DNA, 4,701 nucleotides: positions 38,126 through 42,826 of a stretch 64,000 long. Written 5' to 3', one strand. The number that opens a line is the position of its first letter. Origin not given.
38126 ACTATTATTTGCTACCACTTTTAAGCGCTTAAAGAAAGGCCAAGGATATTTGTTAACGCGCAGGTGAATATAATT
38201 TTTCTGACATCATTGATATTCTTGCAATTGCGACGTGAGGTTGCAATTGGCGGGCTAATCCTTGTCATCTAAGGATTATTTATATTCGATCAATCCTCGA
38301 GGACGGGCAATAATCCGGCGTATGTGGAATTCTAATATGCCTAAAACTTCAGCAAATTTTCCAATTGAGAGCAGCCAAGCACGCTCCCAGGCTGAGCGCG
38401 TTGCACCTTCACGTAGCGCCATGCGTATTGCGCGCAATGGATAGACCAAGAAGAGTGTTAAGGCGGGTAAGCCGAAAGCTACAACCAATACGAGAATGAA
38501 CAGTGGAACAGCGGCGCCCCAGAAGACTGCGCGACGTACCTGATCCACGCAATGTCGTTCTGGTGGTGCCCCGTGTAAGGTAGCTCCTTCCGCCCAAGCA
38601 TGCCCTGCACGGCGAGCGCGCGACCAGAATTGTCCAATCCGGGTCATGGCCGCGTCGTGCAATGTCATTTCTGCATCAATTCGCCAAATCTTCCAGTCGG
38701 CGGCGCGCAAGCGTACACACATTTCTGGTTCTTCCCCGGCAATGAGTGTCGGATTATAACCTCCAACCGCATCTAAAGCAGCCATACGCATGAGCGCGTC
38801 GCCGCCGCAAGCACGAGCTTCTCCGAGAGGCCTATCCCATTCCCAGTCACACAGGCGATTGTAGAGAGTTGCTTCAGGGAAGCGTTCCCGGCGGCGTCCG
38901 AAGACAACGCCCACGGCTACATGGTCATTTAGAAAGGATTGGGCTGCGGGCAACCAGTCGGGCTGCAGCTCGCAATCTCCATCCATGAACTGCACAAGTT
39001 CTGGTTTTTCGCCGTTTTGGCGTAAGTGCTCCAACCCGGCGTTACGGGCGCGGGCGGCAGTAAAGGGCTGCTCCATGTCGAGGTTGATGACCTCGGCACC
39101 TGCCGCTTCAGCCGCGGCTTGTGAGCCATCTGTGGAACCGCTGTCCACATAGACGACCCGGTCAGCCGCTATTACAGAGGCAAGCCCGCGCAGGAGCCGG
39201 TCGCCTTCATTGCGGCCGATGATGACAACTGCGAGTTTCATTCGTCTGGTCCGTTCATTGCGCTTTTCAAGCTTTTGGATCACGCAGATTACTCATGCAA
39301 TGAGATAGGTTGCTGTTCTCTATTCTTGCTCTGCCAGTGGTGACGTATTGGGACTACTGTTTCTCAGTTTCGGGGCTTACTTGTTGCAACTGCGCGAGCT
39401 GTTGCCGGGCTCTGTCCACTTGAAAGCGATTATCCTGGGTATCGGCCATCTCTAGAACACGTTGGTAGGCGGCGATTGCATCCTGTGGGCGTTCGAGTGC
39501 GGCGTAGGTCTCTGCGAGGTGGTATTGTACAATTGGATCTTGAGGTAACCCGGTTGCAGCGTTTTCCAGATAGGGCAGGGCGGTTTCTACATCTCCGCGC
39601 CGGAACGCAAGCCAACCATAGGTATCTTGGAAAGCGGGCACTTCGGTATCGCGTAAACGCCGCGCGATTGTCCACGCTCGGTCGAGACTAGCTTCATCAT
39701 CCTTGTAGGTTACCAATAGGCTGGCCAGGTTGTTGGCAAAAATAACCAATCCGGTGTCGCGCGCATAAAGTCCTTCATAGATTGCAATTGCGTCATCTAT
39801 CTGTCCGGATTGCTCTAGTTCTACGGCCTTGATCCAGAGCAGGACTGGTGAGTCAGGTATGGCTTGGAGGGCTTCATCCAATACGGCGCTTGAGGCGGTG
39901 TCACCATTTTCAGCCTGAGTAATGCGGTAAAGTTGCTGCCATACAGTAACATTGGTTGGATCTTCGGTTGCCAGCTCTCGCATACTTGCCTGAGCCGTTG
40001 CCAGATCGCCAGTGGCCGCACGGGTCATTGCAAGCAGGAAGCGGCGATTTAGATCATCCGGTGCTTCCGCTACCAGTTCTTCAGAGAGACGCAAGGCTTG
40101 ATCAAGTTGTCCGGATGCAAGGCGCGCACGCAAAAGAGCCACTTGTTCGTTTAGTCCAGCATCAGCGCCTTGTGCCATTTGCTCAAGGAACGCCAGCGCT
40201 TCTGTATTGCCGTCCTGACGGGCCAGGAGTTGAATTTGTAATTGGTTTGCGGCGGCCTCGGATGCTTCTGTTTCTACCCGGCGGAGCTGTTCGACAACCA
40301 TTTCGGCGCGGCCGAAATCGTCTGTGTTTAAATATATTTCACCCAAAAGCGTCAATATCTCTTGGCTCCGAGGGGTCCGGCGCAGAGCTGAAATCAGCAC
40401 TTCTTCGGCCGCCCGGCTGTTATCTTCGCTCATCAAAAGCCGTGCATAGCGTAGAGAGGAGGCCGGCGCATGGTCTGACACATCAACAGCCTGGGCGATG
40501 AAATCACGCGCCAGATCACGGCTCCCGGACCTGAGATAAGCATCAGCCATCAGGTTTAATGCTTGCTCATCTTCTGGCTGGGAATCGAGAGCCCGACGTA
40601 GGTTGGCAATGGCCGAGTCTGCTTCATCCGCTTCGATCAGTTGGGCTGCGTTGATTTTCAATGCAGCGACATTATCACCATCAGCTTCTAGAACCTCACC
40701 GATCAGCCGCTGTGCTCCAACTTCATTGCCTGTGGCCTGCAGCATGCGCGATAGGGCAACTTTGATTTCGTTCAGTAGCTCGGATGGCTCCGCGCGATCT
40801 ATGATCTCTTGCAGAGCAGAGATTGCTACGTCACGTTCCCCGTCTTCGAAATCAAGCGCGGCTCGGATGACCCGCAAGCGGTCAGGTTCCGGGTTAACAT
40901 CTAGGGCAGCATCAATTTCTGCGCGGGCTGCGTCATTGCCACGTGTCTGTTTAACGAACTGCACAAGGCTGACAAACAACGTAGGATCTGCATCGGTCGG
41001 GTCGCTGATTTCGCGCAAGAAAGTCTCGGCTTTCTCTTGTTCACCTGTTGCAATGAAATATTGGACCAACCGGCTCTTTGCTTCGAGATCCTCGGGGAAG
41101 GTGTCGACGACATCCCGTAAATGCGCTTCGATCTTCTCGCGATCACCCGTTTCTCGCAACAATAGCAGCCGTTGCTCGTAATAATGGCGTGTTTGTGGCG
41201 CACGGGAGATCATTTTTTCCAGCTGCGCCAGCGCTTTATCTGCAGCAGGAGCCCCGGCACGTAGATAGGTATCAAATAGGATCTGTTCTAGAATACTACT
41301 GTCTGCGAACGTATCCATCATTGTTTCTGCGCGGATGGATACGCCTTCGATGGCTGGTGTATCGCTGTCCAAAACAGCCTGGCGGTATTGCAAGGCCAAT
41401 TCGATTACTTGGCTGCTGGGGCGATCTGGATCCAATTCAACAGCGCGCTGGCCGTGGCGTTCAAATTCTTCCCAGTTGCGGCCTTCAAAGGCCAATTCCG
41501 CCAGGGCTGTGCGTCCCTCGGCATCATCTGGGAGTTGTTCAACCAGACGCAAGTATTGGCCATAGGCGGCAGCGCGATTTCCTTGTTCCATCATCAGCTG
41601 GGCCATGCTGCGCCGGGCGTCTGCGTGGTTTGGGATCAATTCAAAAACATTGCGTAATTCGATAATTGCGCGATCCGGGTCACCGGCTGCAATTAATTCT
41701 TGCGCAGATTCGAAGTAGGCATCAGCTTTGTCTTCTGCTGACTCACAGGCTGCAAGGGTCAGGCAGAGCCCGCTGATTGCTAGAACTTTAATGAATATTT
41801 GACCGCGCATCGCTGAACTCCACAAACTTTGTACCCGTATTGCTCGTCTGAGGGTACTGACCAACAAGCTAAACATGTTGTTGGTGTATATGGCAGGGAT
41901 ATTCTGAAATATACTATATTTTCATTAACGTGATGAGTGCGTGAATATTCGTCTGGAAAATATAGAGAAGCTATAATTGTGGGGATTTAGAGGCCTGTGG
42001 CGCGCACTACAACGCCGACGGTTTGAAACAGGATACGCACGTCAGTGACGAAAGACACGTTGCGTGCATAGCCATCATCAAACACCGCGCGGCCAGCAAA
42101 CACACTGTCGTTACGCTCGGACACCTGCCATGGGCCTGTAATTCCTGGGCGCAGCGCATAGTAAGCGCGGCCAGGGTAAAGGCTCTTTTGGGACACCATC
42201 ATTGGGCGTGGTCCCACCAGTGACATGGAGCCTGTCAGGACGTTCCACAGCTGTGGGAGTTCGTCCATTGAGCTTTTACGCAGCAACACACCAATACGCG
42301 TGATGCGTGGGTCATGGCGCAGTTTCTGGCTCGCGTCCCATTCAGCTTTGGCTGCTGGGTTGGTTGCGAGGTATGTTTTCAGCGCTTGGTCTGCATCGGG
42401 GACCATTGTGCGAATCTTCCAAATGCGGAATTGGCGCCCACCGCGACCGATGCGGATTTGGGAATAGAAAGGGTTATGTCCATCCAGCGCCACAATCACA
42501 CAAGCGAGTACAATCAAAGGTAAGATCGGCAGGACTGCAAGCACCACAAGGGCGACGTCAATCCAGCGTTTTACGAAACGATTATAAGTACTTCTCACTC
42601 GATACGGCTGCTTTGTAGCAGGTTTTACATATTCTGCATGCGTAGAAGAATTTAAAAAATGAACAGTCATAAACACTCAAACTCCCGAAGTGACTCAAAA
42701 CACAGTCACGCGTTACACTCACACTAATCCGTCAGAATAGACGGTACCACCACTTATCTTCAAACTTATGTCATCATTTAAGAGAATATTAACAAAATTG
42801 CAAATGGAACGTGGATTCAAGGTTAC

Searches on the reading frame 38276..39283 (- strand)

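Call 27: search_protein_families(library=ncbifam, proteins=[window:38276-39283:-], max_evalue=0.001)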
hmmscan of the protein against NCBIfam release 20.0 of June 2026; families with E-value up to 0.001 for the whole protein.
window:38276-39283:- (335 aa): 6 families
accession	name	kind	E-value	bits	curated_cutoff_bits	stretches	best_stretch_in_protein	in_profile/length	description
TIGR03965.1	mycofact_glyco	equivalog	2.3e-14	53.2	280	1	14-120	73-181/467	mycofactocin biosynthesis glycosyltransferase MftF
NF041875.1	EPS_EpsD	equivalog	3.5e-11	43.1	370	1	18-234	2-231/325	exopolysaccharide biosynthesis glycosyltransferase EpsD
TIGR04283.1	glyco_like_mftF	equivalog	6.6e-07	29.1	182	1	19-205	3-181/221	TIGR04283 family arsenosugar biosynthesis glycosyltransferase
NF038302.1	EPS_HpsE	equivalog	1.2e-05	24.5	300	0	44-132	37-125/307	hormogonium polysaccharide biosynthesis glycosyltransferase HpsE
NF010496.0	PRK13915.1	equivalog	0.00012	21.2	262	1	39-73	62-96/307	glucosyl-3-phosphoglycerate synthase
NF038299.1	EPS_HpsN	equivalog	0.00042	19.4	425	0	78-134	71-122/317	hormogonium polysaccharide biosynthesis glycosyltransferase HpsN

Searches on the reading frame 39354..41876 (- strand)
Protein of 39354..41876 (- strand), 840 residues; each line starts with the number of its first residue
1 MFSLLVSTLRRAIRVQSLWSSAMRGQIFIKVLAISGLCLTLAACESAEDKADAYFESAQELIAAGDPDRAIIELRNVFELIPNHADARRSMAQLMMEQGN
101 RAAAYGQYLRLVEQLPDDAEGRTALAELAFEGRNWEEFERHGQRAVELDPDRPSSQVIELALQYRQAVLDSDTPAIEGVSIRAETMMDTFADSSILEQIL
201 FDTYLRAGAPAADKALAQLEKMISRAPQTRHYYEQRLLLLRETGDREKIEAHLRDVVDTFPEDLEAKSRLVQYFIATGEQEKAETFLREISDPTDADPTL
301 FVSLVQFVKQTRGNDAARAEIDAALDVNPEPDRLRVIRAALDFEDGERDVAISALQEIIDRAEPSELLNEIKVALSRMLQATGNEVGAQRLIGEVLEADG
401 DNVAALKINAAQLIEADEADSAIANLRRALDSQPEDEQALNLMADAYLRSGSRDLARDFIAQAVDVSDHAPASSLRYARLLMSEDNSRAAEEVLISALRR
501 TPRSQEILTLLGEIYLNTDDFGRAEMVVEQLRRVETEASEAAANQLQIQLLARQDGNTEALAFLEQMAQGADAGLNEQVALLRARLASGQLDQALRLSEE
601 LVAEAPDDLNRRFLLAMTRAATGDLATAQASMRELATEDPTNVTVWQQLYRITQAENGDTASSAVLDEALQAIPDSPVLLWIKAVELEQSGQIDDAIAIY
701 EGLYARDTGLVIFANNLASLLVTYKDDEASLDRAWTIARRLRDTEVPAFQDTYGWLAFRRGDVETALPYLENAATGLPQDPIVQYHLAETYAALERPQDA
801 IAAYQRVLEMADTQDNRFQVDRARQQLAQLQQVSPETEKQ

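Call 48: search_protein_families(library=ncbifam, proteins=[window:39354-41876:-], max_evalue=0.001)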
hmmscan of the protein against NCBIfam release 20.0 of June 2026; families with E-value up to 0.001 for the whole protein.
window:39354-41876:- (840 aa): 23 families
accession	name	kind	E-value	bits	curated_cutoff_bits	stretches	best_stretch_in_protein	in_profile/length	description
TIGR02917.1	PEP_TPR_lipo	equivalog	1.7e-63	214.8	312.2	4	185-645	354-806/899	XrtA/PEP-CTERM system TPR-repeat protein PrsT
NF040959.1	MamA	equivalog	2.5e-29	102.2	200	3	344-467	49-169/204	magnetosome protein MamA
TIGR02521.1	type_IV_pilW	equivalog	8.5e-21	74.6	154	1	410-601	38-229/234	type IV pilus biogenesis/stability protein PilW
NF033920.0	C39_PA2778_fam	equivalog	1.5e-20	73.7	150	0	577-672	158-253/255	PA2778 family cysteine peptidase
NF052415.1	T3SS_chap_SctY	equivalog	6.3e-20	71.7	70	1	501-586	2-86/106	type III secretion apparatus assembly chaperone SctY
NF047371.1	FlcA_CTERM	equivalog_domain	6.9e-15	54.5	300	1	753-823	479-549/646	periplasmic flagellar collar protein FlcA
NF008757.0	PRK11788.1-5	equivalog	2.1e-14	53.5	363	4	313-440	195-319/388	lipopolysaccharide assembly protein LapB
NF033758.1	gliding_GltE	equivalog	6.1e-12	45.2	225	0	375-550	126-298/411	adventurous gliding motility TPR repeat lipoprotein GltE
TIGR02552.1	LcrH_SycD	equivalog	2.3e-11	43.5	104.8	0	762-816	67-121/136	SycD/LcrH family type III secretion system chaperone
NF008520.0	PRK11447.1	equivalog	8.5e-10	37.1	858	1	50-297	460-704/1157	cellulose synthase complex outer membrane protein BcsC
TIGR03939.1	PGA_TPR_OMP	equivalog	9.6e-10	37.3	366.65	1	548-679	60-190/800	poly-beta-1,6 N-acetyl-D-glucosamine export porin PgaA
NF052312.1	T9SS_PorW_SprE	equivalog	4.5e-09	35.5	250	0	47-114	175-245/716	type IX secretion system periplasmic lipoprotein PorW/SprE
TIGR00540.1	TPR_hemY_coli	hypoth_equivalog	1.6e-08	33.8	142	0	468-700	149-382/385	heme biosynthesis-associated TPR protein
NF008756.0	PRK11788.1-4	equivalog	1.9e-08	33.7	474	1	371-534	182-344/389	lipopolysaccharide assembly protein LapB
NF053607.1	CHU_0125_OmpA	equivalog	5e-08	31.9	620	1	412-502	28-118/639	CHU_0125 family OmpA-like outer membrane integrity protein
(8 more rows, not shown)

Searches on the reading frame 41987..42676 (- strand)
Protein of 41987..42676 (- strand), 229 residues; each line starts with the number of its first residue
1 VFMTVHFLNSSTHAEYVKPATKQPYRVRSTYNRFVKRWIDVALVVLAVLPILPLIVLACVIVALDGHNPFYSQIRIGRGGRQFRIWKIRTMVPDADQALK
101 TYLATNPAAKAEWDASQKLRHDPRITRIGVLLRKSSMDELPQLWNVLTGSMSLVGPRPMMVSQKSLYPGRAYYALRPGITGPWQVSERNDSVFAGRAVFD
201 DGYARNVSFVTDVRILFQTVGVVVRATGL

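Call 27: search_protein_families(library=ncbifam, proteins=[window:41987-42676:-], max_evalue=0.001)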
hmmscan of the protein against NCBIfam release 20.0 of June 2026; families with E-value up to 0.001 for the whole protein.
window:41987-42676:- (229 aa): 10 families
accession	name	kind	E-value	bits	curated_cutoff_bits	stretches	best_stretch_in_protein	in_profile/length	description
TIGR03022.1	WbaP_sugtrans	subfamily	9.6e-75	252.6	403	1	29-228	252-454/456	undecaprenyl-phosphate galactose phosphotransferase WbaP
TIGR03025.1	EPS_sugtrans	subfamily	1.5e-65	222.2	295.55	1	29-227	251-442/445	exopolysaccharide biosynthesis polyprenyl glycosylphosphotransferase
NF052601.1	undeca_RfbP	equivalog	3.4e-57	193.5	330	1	15-224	24-236/244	undecaprenyl-phosphate galactose phosphotransferase family protein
NF011751.0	PRK15204.1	equivalog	2.5e-50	171.5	907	1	32-228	276-474/476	undecaprenyl-phosphate galactose phosphotransferase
TIGR03023.1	WcaJ_sugtrans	equivalog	1.1e-48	166.6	410.75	1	30-224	257-447/453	undecaprenyl-phosphate glucose phosphotransferase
NF041877.1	EPS_EpsZ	equivalog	8.7e-39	133.4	800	1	34-228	264-457/459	exopolysaccharide biosynthesis polyisoprenyl-phosphate hexose-1-phosphate transferase EpsZ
TIGR03013.1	EpsB_2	subfamily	3.3e-35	122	393.35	1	29-228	248-441/443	TIGR03013 family XrtA/PEP-CTERM system glycosyltransferase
NF007518.0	PRK10124.1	equivalog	2.9e-27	95.5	684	1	29-220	267-454/464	undecaprenyl-phosphate glucose phosphotransferase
NF050817.1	PolSacchBiosHfsE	equivalog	5.2e-22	78.2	750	1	32-165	268-388/467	polysaccharide biosynthesis protein HfsE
NF045514.1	glycotran_HepC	equivalog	9.3e-22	77.4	140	1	19-162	100-215/220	heterocyst development glycosyltransferase HepC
